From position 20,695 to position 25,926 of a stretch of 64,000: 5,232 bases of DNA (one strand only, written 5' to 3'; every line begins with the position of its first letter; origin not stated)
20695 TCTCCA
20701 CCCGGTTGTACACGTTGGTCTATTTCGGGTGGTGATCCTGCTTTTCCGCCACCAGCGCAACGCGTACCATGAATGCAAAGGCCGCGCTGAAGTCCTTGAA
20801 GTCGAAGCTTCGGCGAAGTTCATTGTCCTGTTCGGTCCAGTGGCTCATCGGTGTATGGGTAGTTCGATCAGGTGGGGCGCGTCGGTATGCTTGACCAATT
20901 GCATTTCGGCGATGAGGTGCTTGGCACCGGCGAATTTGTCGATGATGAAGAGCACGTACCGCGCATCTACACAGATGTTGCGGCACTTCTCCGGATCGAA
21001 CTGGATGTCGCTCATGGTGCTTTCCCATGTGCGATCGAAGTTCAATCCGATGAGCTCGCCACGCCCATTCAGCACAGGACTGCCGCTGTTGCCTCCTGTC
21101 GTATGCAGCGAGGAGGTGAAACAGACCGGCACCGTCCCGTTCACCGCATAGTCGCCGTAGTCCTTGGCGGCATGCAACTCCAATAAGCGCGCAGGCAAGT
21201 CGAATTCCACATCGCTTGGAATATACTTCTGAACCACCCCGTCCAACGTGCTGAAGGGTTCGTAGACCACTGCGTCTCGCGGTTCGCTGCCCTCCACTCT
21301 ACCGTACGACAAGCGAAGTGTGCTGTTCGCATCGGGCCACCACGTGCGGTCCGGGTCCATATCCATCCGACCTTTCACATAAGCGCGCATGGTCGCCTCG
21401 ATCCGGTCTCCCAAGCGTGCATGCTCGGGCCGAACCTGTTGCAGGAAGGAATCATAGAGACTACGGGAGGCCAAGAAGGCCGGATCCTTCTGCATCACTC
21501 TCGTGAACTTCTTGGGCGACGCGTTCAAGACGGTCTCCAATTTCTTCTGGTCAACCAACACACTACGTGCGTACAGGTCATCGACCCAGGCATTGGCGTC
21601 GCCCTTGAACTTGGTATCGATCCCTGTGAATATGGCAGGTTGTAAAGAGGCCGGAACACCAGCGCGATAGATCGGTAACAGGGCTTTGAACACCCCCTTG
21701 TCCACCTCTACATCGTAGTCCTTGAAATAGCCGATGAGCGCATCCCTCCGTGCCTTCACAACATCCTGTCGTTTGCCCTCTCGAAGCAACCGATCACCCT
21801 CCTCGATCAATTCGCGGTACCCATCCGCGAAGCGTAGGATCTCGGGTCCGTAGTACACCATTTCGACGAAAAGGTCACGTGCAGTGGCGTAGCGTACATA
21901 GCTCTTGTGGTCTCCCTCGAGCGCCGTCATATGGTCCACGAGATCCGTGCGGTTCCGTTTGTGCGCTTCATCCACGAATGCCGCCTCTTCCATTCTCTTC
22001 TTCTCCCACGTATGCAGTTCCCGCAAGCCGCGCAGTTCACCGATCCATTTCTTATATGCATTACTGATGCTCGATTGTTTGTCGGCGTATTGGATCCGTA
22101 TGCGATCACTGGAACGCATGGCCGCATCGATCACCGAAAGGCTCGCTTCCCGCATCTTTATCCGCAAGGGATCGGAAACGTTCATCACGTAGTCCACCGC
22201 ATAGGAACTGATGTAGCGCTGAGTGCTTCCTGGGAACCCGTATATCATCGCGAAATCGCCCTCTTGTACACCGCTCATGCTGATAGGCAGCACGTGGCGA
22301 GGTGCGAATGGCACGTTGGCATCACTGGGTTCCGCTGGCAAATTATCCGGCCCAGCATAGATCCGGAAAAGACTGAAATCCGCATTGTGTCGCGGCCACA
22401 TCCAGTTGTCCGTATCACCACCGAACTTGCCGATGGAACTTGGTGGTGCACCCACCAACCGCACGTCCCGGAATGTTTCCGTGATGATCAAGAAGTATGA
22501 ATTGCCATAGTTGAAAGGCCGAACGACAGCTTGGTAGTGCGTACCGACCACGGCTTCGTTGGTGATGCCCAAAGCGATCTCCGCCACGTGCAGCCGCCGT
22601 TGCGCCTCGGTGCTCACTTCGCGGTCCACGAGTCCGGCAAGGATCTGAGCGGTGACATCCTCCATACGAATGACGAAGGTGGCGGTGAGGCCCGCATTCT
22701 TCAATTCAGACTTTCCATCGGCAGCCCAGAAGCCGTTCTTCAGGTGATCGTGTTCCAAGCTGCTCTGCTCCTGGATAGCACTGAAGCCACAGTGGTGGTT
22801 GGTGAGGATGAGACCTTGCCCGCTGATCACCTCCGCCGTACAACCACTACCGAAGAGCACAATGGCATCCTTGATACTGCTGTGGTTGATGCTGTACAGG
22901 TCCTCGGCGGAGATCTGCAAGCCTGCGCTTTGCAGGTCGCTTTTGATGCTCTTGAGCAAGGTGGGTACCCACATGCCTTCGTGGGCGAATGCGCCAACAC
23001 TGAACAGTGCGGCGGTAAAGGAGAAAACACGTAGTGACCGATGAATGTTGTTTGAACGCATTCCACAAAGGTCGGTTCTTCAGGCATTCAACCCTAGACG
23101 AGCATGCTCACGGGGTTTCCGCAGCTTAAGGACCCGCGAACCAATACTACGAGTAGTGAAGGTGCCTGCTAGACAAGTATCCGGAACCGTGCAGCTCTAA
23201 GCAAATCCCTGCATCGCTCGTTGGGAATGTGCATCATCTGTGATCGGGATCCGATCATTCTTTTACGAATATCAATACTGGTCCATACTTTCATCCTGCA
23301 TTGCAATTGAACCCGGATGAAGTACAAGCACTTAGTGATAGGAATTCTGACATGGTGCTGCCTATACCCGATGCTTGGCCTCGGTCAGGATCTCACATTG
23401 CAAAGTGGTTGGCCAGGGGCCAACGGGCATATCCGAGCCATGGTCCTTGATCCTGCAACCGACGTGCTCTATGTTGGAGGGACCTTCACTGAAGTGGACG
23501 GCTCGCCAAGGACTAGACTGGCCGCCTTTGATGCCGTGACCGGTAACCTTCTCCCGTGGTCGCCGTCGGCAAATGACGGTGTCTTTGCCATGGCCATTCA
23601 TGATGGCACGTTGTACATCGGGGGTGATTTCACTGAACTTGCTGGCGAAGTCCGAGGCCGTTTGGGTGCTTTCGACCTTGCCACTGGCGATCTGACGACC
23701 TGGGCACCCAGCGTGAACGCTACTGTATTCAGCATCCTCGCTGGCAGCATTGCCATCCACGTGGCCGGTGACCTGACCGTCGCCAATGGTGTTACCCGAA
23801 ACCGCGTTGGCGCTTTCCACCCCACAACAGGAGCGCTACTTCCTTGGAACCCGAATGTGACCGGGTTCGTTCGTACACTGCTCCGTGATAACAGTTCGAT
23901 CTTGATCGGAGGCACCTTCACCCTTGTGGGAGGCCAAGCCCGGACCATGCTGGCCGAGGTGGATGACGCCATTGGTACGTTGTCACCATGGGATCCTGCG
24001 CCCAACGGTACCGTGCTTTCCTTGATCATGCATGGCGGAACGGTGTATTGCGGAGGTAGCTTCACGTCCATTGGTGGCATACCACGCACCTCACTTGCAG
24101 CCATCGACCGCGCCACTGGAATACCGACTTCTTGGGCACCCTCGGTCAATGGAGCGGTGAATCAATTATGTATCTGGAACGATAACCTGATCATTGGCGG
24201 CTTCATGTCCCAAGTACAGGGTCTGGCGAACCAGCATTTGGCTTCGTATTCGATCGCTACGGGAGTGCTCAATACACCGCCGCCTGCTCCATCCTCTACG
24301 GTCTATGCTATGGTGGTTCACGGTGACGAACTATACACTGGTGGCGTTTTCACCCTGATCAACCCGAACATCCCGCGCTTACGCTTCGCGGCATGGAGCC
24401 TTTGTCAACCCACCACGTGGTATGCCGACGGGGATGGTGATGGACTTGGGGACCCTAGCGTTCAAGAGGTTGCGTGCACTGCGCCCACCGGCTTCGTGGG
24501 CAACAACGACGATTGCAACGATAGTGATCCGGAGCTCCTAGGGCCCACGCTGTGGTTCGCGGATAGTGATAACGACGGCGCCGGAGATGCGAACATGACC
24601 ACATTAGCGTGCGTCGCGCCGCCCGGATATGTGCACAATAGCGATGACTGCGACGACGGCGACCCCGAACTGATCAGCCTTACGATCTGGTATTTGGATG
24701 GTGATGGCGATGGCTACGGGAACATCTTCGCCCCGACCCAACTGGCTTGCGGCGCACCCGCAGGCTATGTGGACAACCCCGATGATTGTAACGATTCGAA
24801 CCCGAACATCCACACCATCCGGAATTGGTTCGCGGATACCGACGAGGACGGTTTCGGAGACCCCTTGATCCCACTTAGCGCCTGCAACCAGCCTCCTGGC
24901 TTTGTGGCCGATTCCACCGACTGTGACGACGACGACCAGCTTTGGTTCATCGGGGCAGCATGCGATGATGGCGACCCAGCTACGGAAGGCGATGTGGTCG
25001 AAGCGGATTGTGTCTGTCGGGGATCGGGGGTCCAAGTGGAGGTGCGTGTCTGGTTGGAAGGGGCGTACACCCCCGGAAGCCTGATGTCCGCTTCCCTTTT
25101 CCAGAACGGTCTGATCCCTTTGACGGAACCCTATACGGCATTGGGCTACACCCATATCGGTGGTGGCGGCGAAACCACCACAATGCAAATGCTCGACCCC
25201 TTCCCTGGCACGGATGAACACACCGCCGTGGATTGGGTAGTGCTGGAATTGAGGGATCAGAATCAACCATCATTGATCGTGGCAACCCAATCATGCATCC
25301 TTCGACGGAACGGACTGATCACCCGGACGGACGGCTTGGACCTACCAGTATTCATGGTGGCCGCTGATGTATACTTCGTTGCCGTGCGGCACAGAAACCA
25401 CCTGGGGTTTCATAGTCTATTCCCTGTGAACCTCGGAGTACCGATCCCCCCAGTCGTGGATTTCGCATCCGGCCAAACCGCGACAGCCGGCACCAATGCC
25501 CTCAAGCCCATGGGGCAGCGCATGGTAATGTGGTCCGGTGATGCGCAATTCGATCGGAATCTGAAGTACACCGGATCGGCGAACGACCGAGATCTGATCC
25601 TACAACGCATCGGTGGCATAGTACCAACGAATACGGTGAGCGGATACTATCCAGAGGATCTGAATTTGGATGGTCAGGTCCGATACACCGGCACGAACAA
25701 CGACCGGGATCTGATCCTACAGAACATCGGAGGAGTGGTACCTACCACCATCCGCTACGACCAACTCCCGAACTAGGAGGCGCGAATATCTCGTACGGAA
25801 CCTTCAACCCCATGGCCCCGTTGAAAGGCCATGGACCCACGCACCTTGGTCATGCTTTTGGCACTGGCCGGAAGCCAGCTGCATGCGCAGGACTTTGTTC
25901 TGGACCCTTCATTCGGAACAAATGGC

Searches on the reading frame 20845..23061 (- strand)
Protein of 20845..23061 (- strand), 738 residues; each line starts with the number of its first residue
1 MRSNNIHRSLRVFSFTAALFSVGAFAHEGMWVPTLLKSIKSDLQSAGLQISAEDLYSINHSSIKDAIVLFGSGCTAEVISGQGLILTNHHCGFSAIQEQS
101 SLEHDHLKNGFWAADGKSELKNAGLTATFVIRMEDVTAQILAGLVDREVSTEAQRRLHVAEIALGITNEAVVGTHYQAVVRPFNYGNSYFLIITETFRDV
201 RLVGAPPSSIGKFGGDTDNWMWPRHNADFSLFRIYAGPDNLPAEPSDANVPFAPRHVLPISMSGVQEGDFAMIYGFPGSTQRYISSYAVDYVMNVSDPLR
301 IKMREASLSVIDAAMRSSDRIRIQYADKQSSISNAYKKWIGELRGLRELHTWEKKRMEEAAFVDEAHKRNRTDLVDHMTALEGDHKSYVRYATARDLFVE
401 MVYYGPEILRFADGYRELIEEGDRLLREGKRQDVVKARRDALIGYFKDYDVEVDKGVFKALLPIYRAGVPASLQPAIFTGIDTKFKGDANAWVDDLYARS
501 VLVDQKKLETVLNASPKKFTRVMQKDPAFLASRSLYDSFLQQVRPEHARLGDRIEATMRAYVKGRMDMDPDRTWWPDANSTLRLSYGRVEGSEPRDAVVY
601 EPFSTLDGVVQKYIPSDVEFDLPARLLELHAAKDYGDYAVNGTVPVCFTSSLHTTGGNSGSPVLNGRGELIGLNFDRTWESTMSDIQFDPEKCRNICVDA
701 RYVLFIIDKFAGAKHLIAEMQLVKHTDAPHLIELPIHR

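Call 32: search_protein_families(library=pfam, proteins=[window:20845-23061:-], max_evalue=0.00001)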
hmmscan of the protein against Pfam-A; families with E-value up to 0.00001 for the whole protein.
window:20845-23061:- (738 aa): 2 families
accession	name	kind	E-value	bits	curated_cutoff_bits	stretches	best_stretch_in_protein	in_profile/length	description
PF10459.15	Peptidase_S46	-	1.7e-217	724.9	22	1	26-721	1-697/698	Peptidase S46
PF13365.12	Trypsin_2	-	1.3e-07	32.9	27.6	0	644-673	119-144/144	Trypsin-like peptidase domain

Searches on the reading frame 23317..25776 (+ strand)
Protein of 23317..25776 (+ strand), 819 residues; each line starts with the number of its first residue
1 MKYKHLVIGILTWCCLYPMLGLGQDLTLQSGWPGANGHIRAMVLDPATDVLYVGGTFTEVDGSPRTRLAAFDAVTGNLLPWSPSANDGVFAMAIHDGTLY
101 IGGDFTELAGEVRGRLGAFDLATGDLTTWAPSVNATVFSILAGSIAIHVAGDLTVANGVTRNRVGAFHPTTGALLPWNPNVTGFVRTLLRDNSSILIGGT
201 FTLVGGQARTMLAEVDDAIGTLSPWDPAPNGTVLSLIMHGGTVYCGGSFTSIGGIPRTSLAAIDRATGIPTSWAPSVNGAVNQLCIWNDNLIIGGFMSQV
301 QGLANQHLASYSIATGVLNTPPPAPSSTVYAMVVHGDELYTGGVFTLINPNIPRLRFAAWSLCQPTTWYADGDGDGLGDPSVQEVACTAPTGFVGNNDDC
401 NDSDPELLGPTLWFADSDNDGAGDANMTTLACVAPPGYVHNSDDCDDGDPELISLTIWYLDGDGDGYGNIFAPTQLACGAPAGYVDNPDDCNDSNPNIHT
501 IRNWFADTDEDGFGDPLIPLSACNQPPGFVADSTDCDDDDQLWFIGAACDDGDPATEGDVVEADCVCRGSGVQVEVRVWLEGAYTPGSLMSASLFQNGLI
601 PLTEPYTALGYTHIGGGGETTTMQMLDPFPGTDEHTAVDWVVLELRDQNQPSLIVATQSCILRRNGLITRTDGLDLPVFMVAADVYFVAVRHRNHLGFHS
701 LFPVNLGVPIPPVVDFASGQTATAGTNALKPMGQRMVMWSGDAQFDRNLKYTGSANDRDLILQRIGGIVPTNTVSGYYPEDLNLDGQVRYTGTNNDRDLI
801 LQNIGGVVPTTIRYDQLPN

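Call 32: search_protein_families(library=pfam, proteins=[window:23317-25776:+], max_evalue=0.00001)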
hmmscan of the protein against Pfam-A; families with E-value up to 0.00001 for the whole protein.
window:23317-25776:+ (819 aa): 2 families
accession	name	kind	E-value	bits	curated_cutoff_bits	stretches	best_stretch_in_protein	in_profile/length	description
PF12768.13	Rax2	-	2.5e-09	37.3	28.8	0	235-321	28-115/254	Rax2 C-terminal beta propeller domain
PF17164.10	DUF5122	-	5.9e-09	36.5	27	0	51-69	6-24/36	Domain of unknown function (DUF5122) beta-propeller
